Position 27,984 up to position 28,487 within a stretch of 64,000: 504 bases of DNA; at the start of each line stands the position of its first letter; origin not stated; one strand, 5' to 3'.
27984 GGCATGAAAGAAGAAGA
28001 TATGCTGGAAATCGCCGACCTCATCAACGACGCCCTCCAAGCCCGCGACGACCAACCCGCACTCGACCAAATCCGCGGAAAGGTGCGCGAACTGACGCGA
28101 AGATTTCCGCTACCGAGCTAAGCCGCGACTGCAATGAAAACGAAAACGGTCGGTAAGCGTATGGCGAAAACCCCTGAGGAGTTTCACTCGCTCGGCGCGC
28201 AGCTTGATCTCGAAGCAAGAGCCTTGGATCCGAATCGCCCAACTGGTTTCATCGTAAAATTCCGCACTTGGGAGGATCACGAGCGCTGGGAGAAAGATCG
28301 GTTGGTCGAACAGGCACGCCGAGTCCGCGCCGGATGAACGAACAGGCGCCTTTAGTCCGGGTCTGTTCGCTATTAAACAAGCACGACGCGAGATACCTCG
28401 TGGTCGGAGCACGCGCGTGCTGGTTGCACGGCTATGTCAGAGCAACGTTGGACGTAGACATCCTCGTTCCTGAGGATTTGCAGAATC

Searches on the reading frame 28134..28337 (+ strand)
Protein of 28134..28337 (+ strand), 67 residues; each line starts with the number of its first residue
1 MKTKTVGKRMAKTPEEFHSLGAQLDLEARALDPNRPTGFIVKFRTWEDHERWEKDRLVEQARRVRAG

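Call 4: search_protein_families(library=pfam, proteins=[window:28134-28337:+], max_evalue=1)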
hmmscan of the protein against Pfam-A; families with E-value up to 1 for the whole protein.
window:28134-28337:+ (67 aa): 0 families

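Call 5: search_protein_families(library=padloc, proteins=[window:28134-28337:+], max_evalue=1)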
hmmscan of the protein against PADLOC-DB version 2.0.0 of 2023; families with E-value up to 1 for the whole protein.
window:28134-28337:+ (67 aa): 0 families

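Call 6: search_protein_families(library=ncbifam, proteins=[window:28134-28337:+], max_evalue=1)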
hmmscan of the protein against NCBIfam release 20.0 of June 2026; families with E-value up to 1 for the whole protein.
window:28134-28337:+ (67 aa): 1 family
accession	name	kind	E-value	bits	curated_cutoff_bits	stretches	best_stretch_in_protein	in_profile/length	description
NF041071.1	Trm10_mtase_Thprot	equivalog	0.0078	15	330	1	9-61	67-116/296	tRNA (adenine(9)-N1)-methyltransferase Trm10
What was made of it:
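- Checked: Pfam, NCBIfam and PADLOC give no hit for the window protein itself (calls 4-6).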

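Call 48: search_solved_structures(query=A2, max_evalue=10, show_alignments=2)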
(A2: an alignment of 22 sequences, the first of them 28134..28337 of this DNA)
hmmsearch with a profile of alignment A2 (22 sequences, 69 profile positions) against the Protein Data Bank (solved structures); distinct sequences matched with E-value up to 10: 1.
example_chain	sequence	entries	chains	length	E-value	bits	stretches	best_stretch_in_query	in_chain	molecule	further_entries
8dsb_A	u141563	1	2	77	0.79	12.9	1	14-35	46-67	Xis (Excision72)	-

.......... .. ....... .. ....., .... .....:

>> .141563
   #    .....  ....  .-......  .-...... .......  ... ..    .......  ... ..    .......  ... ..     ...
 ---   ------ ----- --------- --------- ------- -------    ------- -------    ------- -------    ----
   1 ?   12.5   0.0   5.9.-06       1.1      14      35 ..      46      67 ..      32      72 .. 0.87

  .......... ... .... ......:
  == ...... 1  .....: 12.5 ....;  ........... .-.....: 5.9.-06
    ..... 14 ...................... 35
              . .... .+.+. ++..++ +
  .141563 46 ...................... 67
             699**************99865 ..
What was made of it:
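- The small protein shows no detectable similarity to MenA1 (call 48).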

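Call 49: search_protein_families(library=pfam, alignment_id=A2, max_evalue=1)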
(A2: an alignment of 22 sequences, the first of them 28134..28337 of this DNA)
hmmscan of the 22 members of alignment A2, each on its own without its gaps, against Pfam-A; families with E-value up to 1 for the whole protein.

A. member 1, window:28134-28337:+ (67 aa): 0 families

B. families by the number of members that match (of 22 scanned): 0 families
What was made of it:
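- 28134..28337 (+): 67-aa ORF, putative antitoxin; two predicted helices (residues 14-31 and 46-66). No Pfam or PDB sequence match (calls 48, 49).
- Tried and rejected: None (calls 48, 49).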

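Call 50: find_homologous_proteins(query=A2, max_evalue=0.001)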
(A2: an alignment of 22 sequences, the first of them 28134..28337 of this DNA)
Query A2 (22 sequences) (67 aa, profile of the alignment): 894 proteins with E <= 0.001 among 1897 candidates; the best 120 are listed.
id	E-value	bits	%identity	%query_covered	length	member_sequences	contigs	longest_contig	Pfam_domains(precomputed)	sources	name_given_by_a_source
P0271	1.7e-32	129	51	88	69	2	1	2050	-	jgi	jgi:hypothetical protein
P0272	1.0e-31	126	48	90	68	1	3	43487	-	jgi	jgi:hypothetical protein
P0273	1.2e-31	126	47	90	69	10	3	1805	-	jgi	jgi:hypothetical protein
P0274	1.2e-31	126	51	85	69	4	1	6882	-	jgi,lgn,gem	-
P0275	1.6e-31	126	50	90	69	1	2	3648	-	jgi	jgi:hypothetical protein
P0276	1.6e-31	126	44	90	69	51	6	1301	-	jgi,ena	-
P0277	2.1e-31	125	46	88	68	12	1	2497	-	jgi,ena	-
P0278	2.1e-31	125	50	93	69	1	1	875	-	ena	-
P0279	2.3e-31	125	48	91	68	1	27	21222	-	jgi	jgi:hypothetical protein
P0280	3.1e-31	125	48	90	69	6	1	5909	-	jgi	jgi:hypothetical protein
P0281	3.6e-31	125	45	94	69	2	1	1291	-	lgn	-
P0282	4.4e-31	124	48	90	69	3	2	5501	-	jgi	jgi:hypothetical protein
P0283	7.9e-31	124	48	91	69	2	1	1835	-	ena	-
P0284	8.0e-31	124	51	85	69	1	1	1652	-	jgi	jgi:hypothetical protein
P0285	8.3e-31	123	45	90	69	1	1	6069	-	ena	-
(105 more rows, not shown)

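Call 66: predict_structure(alignment_id=A4)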
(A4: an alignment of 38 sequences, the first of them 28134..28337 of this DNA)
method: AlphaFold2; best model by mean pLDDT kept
length: 67 residues; sequences in the alignment: 38
mean_pLDDT: 73.3   pTM: 0.38
mean pLDDT of the five models: 73.3, 71.6, 66.3, 65.5, 64.3
residues with pLDDT >= 90: 0; 70-90: 43; 50-70: 23; < 50: 1
segments of 3 or more residues with pLDDT < 50: none
pLDDT, mean of each block of 10 residues (from residue 1): 54 68 77 71 81 85 80
secondary structure, 60 per line:
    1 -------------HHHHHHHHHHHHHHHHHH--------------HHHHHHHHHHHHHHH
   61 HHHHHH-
elements in order: H14-31 H46-66
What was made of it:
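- It is predicted to form two helices (call 66).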
